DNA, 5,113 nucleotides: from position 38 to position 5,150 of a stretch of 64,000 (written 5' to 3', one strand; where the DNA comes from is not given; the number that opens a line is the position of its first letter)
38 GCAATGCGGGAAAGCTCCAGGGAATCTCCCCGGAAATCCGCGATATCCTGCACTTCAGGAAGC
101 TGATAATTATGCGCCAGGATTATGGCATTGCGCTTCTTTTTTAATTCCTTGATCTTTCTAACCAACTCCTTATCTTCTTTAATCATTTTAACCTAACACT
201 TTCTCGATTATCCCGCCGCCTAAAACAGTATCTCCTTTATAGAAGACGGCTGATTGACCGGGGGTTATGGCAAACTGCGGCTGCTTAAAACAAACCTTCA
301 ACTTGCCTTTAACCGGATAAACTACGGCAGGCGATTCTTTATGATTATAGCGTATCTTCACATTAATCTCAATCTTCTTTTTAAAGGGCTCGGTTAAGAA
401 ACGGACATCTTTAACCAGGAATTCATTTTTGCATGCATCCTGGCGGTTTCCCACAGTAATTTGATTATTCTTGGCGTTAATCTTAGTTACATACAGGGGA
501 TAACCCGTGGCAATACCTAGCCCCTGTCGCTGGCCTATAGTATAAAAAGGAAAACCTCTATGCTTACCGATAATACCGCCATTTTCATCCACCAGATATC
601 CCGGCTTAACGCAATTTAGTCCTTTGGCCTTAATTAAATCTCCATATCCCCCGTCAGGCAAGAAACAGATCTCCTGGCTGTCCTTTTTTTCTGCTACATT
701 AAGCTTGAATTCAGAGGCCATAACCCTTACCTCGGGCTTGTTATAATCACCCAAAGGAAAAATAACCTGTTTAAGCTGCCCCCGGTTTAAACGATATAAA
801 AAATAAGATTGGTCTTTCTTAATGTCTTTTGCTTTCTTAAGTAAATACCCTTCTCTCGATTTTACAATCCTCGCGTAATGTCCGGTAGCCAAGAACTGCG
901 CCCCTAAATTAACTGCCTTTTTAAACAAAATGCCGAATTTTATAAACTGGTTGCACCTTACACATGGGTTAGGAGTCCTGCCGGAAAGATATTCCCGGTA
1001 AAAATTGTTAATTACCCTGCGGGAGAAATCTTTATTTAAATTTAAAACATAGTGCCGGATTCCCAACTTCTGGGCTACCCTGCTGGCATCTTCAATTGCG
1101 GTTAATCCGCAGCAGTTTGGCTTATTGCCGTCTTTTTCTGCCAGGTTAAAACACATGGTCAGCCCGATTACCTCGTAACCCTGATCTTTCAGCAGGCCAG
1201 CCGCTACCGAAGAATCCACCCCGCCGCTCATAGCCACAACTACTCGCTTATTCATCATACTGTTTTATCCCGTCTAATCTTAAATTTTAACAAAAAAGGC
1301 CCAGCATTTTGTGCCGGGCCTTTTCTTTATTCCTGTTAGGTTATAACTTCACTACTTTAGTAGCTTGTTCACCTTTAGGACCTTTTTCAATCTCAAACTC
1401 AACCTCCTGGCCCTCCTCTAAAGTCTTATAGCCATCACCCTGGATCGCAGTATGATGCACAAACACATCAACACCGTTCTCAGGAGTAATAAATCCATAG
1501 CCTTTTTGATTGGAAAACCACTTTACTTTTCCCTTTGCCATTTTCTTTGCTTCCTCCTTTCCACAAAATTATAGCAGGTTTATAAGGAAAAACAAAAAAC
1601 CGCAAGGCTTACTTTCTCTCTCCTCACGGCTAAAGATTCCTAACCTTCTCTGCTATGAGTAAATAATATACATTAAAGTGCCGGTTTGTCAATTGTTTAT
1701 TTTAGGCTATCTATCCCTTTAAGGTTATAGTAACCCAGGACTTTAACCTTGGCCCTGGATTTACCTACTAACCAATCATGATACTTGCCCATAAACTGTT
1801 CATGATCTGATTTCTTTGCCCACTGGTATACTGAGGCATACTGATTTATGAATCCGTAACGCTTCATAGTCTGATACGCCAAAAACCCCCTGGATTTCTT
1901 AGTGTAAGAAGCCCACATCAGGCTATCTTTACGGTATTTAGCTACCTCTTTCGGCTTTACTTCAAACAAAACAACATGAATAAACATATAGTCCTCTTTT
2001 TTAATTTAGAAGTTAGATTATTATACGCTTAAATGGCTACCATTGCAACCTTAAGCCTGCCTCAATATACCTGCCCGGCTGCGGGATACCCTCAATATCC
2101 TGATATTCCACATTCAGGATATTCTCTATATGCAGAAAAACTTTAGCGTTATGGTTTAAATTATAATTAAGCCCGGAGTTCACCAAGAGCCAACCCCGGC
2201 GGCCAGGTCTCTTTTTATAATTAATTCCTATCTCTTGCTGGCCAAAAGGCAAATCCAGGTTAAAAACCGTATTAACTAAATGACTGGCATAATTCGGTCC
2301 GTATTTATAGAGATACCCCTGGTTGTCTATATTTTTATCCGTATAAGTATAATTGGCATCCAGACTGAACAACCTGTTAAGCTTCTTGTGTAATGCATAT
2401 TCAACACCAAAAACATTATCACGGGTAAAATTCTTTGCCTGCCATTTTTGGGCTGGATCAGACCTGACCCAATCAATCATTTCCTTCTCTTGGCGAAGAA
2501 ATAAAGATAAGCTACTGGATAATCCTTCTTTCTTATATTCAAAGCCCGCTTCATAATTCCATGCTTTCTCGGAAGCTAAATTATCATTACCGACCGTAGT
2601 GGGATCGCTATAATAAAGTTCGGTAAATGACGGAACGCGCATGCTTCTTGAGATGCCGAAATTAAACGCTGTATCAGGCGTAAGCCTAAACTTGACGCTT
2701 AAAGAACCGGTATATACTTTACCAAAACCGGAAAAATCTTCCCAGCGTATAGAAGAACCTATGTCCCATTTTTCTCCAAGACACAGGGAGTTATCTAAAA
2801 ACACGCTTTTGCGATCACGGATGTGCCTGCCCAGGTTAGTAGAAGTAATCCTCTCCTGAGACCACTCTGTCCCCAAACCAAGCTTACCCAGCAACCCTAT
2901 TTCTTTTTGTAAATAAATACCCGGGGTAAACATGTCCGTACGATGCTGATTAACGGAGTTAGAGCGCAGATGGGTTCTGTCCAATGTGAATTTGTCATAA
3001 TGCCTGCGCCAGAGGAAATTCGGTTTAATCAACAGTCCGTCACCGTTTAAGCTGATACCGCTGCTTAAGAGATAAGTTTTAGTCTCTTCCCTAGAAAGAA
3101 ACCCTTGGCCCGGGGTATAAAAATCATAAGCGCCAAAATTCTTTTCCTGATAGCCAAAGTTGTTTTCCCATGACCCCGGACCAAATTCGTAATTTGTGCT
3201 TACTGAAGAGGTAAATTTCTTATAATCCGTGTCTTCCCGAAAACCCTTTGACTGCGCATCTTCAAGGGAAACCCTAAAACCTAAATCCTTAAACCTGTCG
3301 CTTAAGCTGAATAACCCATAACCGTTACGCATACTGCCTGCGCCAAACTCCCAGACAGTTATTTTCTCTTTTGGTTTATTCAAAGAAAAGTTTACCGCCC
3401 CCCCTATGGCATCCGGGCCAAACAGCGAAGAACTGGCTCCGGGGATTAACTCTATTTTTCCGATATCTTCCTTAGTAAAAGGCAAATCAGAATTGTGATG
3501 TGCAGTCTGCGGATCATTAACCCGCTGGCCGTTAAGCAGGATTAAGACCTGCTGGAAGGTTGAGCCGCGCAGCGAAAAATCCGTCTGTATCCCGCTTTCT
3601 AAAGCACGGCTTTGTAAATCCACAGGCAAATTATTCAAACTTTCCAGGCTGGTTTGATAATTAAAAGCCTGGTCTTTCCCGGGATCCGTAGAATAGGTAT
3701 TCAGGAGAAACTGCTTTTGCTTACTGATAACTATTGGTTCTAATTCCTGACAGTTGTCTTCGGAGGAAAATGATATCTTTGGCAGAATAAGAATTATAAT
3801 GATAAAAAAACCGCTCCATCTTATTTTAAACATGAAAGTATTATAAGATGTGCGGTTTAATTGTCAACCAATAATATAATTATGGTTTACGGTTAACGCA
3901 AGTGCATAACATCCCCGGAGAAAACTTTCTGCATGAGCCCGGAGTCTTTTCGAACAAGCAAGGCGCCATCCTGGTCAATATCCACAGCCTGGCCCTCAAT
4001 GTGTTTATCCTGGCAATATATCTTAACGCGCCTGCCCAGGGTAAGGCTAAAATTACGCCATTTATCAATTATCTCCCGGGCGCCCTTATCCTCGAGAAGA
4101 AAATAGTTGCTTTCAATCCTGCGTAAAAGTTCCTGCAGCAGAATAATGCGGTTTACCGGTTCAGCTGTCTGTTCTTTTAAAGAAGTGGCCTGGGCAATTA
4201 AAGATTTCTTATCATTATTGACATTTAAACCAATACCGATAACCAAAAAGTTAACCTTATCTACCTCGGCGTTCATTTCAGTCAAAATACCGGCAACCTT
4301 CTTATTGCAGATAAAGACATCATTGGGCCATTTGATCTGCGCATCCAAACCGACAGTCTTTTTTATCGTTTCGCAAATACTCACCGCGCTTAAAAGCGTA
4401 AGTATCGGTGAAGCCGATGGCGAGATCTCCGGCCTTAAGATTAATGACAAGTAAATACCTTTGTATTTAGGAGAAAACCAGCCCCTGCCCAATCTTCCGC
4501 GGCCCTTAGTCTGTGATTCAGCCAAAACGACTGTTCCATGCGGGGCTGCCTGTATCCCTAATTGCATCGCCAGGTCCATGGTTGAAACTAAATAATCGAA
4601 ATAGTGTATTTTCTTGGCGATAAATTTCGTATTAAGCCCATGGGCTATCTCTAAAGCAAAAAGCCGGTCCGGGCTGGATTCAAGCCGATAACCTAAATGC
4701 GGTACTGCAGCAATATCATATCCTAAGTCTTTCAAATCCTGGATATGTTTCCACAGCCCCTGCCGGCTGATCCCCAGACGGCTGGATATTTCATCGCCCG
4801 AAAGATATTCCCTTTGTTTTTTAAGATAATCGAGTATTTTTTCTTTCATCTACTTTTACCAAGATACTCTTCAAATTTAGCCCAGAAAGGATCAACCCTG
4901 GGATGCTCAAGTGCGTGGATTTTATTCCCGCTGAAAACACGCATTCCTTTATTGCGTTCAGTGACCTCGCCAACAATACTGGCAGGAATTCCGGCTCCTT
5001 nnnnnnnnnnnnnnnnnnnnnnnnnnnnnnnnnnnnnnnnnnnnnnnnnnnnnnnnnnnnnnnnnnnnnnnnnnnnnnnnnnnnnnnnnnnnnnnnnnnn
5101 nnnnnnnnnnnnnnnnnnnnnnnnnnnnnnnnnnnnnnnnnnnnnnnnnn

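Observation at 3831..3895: BirA-operator-like palindrome on a consensus, apparently leaderless promoter of a TonB-dependent receptor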

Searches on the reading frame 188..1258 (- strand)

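Call 4: search_protein_families(library=pfam, proteins=[window:188-1258:-])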
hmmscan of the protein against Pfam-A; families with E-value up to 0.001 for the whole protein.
window:188-1258:- (356 aa): 7 families
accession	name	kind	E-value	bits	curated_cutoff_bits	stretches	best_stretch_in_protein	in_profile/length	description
PF03054.22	tRNA_Me_trans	-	2.6e-76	256.2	20.6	1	4-201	1-201/202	tRNA methyl transferase HUP domain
PF20258.4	tRNA_Me_trans_C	-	3.9e-21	75.6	20.6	1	278-351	2-77/77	Aminomethyltransferase beta-barrel domain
PF20259.3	tRNA_Me_trans_M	-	1e-16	60.7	27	1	217-270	10-65/66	tRNA methyl transferase PRC-barrel domain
PF06508.19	QueC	-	3.7e-05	23.7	22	1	6-75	2-61/210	Queuosine biosynthesis protein QueC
PF00764.25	Arginosuc_synth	-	5.3e-05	23.8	27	1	5-81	1-68/162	Arginosuccinate synthase N-terminal HUP domain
PF24167.1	DUF7411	-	0.00013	22.1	28.7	1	6-86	3-70/194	Family of unknown function (DUF7411)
PF02540.23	NAD_synthase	-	0.00026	20.6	21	1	4-77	19-84/242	NAD synthase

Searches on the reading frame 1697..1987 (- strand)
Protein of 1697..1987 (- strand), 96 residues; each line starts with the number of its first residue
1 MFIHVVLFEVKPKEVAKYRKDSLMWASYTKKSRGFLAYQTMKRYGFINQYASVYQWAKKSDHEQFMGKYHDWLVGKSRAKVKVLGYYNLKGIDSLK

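Call 4: search_protein_families(library=pfam, proteins=[window:1697-1987:-])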
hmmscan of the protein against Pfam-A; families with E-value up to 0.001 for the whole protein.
window:1697-1987:- (96 aa): 0 families

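Call 12: search_protein_families(library=ncbifam, proteins=[window:1697-1987:-])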
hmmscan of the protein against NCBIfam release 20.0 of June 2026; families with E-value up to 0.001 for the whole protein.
window:1697-1987:- (96 aa): 0 families

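Call 55: search_protein_families(library=pfam, proteins=[window:1697-1987:-], max_evalue=0.01)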
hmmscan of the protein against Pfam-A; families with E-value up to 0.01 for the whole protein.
window:1697-1987:- (96 aa): 0 families

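Call 67: search_solved_structures(query=window:1697-1987:-, max_evalue=1)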
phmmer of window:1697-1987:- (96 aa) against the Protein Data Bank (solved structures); distinct sequences matched with E-value up to 1: 2.
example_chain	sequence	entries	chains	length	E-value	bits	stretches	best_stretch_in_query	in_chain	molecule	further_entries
6emt_A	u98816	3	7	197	0.2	15.6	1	21-71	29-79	tRNA (guanine(9)-/adenine(9)-N1)-methyltransferase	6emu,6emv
6ems_A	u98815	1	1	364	0.34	14.9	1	21-71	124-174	tRNA (guanine(9)-/adenine(9)-N1)-methyltransferase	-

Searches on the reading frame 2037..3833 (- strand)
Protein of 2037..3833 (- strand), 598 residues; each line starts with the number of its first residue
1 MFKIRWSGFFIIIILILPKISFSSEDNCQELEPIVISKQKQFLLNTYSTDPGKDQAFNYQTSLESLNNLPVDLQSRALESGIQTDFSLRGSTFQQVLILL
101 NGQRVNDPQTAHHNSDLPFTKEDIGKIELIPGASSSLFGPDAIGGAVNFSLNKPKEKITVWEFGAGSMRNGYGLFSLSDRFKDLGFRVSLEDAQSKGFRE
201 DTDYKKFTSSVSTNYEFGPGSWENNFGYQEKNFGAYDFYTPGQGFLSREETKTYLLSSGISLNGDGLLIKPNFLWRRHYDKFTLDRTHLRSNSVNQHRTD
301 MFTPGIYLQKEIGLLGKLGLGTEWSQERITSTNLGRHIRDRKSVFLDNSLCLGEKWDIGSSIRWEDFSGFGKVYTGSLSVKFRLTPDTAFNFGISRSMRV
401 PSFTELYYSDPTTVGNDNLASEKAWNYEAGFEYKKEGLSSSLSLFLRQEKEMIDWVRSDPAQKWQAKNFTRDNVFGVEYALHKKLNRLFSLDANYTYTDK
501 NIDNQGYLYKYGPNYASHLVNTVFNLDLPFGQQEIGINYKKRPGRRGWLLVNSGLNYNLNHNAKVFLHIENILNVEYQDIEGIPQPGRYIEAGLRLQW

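Call 4: search_protein_families(library=pfam, proteins=[window:2037-3833:-])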
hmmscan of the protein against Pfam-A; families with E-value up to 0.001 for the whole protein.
window:2037-3833:- (598 aa): 2 families
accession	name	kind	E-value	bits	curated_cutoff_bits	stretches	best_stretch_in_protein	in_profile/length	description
PF00593.30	TonB_dep_Rec_b-barrel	-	2.8e-30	107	27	1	206-572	12-436/436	TonB dependent receptor-like, beta-barrel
PF07715.20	Plug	-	4.8e-10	40.3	23.9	1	61-146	24-107/107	TonB-dependent Receptor Plug Domain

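Call 12: search_protein_families(library=ncbifam, proteins=[window:2037-3833:-])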
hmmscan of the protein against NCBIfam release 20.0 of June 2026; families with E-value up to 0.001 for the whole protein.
window:2037-3833:- (598 aa): 23 families
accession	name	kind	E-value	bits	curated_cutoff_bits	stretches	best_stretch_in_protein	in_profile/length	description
TIGR01779.1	TonB-B12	equivalog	1.7e-31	109.5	599.7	1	81-590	84-606/614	TonB-dependent vitamin B12 receptor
TIGR01786.1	TonB-hemlactrns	subfamily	1.1e-23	83.5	323.75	2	339-487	390-567/719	TonB-dependent hemoglobin/transferrin/lactoferrin family receptor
TIGR01785.1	TonB-hemin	subfamily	2.7e-22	79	316.85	2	373-598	413-677/677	TonB-dependent heme/hemoglobin receptor family protein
TIGR01783.1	TonB-siderophor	subfamily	1.2e-19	70.5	223.5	2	373-577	407-620/649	TonB-dependent siderophore receptor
NF010010.0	PRK13483.1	equivalog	5.2e-19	67.7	927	2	81-154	86-165/660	ligand-gated channel protein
NF007926.1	PRK10641.1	equivalog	3.4e-18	65.5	836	1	79-588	81-607/617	TonB-dependent vitamin B12 receptor BtuB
NF010011.0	PRK13484.1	equivalog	1.8e-15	56.3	1197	2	340-501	383-559/682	IreA family TonB-dependent siderophore receptor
NF049947.1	TonB_dep_PCPU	exception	2.2e-14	52.6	800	2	375-511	443-584/685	TonB-dependent receptor, PCPU motif-type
NF049946.1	TonB_dep_CU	exception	4e-14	51.9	700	1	379-592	452-676/683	TonB-dependent receptor, CU motif-type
NF010048.1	PRK13524.1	subfamily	4.3e-14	51.9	493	1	341-502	434-619/744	FepA family TonB-dependent siderophore receptor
NF010038.0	PRK13513.1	equivalog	2.1e-13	49.7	942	1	81-155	88-168/659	ligand-gated channel protein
NF010012.0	PRK13486.1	equivalog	3.3e-11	42.3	924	1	342-526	385-578/696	TonB-dependent receptor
NF010051.0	PRK13528.1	subfamily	1.7e-10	39.8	583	1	339-453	422-553/727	FepA family TonB-dependent siderophore receptor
NF053590.1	TonB_dep_TOL0244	equivalog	2.6e-10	39.6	645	1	340-503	326-497/604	TOL_0244 family TonB-dependent receptor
TIGR01776.1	TonB-tbp-lbp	subfamily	9.4e-09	33.7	468.8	1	349-456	615-733/946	lactoferrin/transferrin family TonB-dependent receptor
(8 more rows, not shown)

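Call 13: find_homologous_proteins(query=window:2037-3833:-, max_evalue=1e-20)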
Query window:2037-3833:- (598 aa): 1354 proteins with E <= 1e-20 among 8000 candidates; the best 120 are listed.
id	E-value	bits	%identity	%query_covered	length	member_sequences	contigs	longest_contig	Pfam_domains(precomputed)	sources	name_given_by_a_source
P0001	0.0e+0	1381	100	100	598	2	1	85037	PF07715.21,PF00593.31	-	-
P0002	0.0e+0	1233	88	100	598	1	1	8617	PF07715.21,PF00593.31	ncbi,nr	ncbi:MAG: TonB-dependent receptor [Candidatus Omnitrophica bacterium]|nr:TonB-dependent receptor [Ca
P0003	0.0e+0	1202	86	100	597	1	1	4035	PF07715.21,PF00593.31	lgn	-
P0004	0.0e+0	1174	84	100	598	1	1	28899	PF07715.21,PF00593.31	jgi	-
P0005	0.0e+0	1155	81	100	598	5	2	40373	PF07715.21,PF00593.31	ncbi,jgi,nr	ncbi:MAG: TonB-dependent receptor [Candidatus Omnitrophica bacterium]|jgi:iron complex outermembrane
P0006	0.0e+0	1153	82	100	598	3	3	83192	PF07715.21,PF00593.31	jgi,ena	jgi:iron complex outermembrane receptor protein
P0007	0.0e+0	1146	82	100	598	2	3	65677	PF07715.21,PF00593.31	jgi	-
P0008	0.0e+0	1144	81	100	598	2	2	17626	PF07715.21,PF00593.31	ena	-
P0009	0.0e+0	1135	81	100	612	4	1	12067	PF07715.21,PF00593.31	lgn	-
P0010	0.0e+0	1135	81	100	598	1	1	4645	PF07715.21,PF00593.31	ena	-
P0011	0.0e+0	1132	81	100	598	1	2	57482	PF07715.21,PF00593.31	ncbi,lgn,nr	ncbi:MAG: TonB-dependent receptor [Candidatus Omnitrophica bacterium]|nr:TonB-dependent receptor [Ca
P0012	0.0e+0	1120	80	100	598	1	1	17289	PF07715.21,PF00593.31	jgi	-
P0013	0.0e+0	1114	80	100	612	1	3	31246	PF07715.21,PF00593.31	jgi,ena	-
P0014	0.0e+0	1110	79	100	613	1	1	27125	PF07715.21,PF00593.31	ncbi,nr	ncbi:MAG: TonB-dependent receptor [Candidatus Omnitrophica bacterium]|nr:TonB-dependent receptor [Ca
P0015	0.0e+0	1110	80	100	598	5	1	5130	PF07715.21,PF00593.31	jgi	-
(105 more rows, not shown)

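Call 16: find_related_loci(query=A1, collection=genome_contigs, flank=4000)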
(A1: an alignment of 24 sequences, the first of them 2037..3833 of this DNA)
Query A1 (598 aa) in genome_contigs; peptide patterns used: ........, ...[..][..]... (x = any residue, [..] = any of these).
599 stretches matched a pattern (row limit reached: there are more); 544 encode a relative of the query (tblastn E <= 1e-3); the best 80 are kept; 80 distinct loci.
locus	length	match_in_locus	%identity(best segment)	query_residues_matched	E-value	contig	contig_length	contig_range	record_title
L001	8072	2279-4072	88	1-598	0e+0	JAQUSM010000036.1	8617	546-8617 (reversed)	MAG: Candidatus Omnitrophota bacterium isolate STD1_97 NODE_25284_length_8617_cov_4.457362_Sandtown_D1, whole genome sho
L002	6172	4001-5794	88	1-598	0e+0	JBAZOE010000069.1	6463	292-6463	MAG: Candidatus Omnitrophota bacterium isolate SO_2017_LW4_87 scaffold_23250_c1_LW137-91_2017, whole genome shotgun sequ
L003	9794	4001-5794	81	1-598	0e+0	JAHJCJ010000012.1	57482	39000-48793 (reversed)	MAG: Candidatus Omnitrophota bacterium isolate Modern_marine.mb.300 Modern_marine.mb.300_k141_200855, whole genome shotg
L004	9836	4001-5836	78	1-598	0e+0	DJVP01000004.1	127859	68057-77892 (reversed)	MAG TPA_asm: Candidatus Omnitrophica bacterium UBA6253 UBA6253_contig_37487, whole genome shotgun sequence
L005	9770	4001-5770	78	10-598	0e+0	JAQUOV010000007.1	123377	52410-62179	MAG: Candidatus Omnitrophota bacterium isolate STD1_209 NODE_298_length_123377_cov_10.106418_Sandtown_D1, whole genome s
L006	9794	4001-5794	73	1-598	0e+0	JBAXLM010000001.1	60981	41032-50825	MAG: Candidatus Omnitrophota bacterium isolate ELA427 MAG427_1, whole genome shotgun sequence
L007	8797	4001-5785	72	1-598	0e+0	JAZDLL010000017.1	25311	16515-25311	MAG: Candidatus Omnitrophota bacterium isolate MEGAHIT-group-0.593 k141_1108424, whole genome shotgun sequence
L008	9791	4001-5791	74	1-598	0e+0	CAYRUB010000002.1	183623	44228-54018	MAG TPA_asm: uncultured Planctomycetales bacterium isolate binchicken_co220_28 genome assembly, contig: NODE_13_length_1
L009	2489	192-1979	71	1-598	0e+0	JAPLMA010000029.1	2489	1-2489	MAG: Candidatus Omnitrophota bacterium isolate LacPavin_0920_WC70_MAG_40_20 LacPavin_0920_WC70_scaffold_244371, whole ge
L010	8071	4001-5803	71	1-598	0e+0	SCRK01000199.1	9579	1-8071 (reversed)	MAG: bacterium isolate FW104_bin.10 FW104_bin.10-9264, whole genome shotgun sequence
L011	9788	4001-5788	70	1-598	0e+0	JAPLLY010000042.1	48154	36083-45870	MAG: Candidatus Omnitrophota bacterium isolate LacPavin_0419_WC90_MAG_41_16 LacPavin_0419_WC90_scaffold_578301, whole ge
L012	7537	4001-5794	70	1-598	0e+0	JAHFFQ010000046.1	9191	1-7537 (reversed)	MAG: Candidatus Omnitrophota bacterium isolate nzgw296 NODE_8564_length_9192_cov_3.309007, whole genome shotgun sequence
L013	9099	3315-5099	69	1-598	0e+0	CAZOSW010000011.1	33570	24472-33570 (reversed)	MAG TPA_asm: uncultured Planctomycetales bacterium isolate SRP178699_co1_577 genome assembly, contig: NODE_1330_length_3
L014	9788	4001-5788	69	1-598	0e+0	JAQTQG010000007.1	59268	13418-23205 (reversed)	MAG: Candidatus Omnitrophota bacterium isolate STB_134 NODE_1055_length_59268_cov_5.646523_Sandtown_B, whole genome shot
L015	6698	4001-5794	83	1-598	0e+0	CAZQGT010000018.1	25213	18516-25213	MAG TPA_asm: uncultured Planctomycetales bacterium isolate SRP178699_co1_559 genome assembly, contig: NODE_2213_length_2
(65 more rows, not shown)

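Call 51: find_encoding_contigs(protein=window:2037-3833:-, flank=10000, max_places=3)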
Protein window:2037-3833:- (598 aa): 1 contig read that carries it; 1 place shown.
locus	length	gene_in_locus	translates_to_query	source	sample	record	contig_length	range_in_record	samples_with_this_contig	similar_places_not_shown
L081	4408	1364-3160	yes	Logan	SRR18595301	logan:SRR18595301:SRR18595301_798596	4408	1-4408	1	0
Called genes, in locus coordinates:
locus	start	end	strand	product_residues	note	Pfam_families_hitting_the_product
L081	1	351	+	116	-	?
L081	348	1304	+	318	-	PF08279:HTH_11, PF13412:HTH_24 (weak), PF03099:BPL_LplA_LipB, PF02237:BPL_C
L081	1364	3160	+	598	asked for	PF07715:Plug, PF00593:TonB_dep_Rec_b-barrel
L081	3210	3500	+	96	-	-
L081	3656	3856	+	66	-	PF00313:CSD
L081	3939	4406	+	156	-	?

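Call 69: search_solved_structures(query=A1, max_evalue=1e-10)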
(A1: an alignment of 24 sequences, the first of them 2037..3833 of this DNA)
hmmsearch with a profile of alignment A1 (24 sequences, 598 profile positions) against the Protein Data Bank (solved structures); distinct sequences matched with E-value up to 1e-10: 10.
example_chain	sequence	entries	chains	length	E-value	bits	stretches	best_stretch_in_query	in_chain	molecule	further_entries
9nn6_A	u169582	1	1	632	2.5e-13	52.8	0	84-157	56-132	Colicin I receptor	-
2hdf_A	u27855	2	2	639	2.6e-13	52.8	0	84-157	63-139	Colicin I receptor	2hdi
3rgn_A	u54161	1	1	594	5.1e-13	51.8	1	64-588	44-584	Vitamin B12 transporter BtuB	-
2gsk_A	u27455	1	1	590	1.5e-12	50.2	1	64-588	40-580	Vitamin B12 transporter btuB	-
1nqe_A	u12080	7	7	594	1.7e-12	50.1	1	64-588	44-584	Vitamin B12 receptor | Vitamin B12 transporter btuB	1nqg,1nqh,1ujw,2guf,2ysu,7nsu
3m8b_A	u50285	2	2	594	2.3e-12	49.7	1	65-588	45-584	Vitamin B12 transporter btuB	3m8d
5fp2_A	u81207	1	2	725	3.4e-12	49.1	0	340-501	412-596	FERRIC ENTEROBACTIN RECEPTOR PIRA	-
3rgm_A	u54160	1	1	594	1.1e-11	47.4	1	64-588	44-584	Vitamin B12 transporter BtuB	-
1nqf_A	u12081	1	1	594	4.3e-11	45.5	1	64-588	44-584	Vitamin B12 receptor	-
1fep_A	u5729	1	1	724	4.8e-11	45.3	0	342-503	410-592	FERRIC ENTEROBACTIN RECEPTOR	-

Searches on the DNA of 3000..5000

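Call 46: search_rna_families(source=window, start=3000, end=5000, threshold=evalue, max_evalue=1)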
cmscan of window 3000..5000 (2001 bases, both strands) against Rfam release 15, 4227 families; matches with E-value up to 1: 0.
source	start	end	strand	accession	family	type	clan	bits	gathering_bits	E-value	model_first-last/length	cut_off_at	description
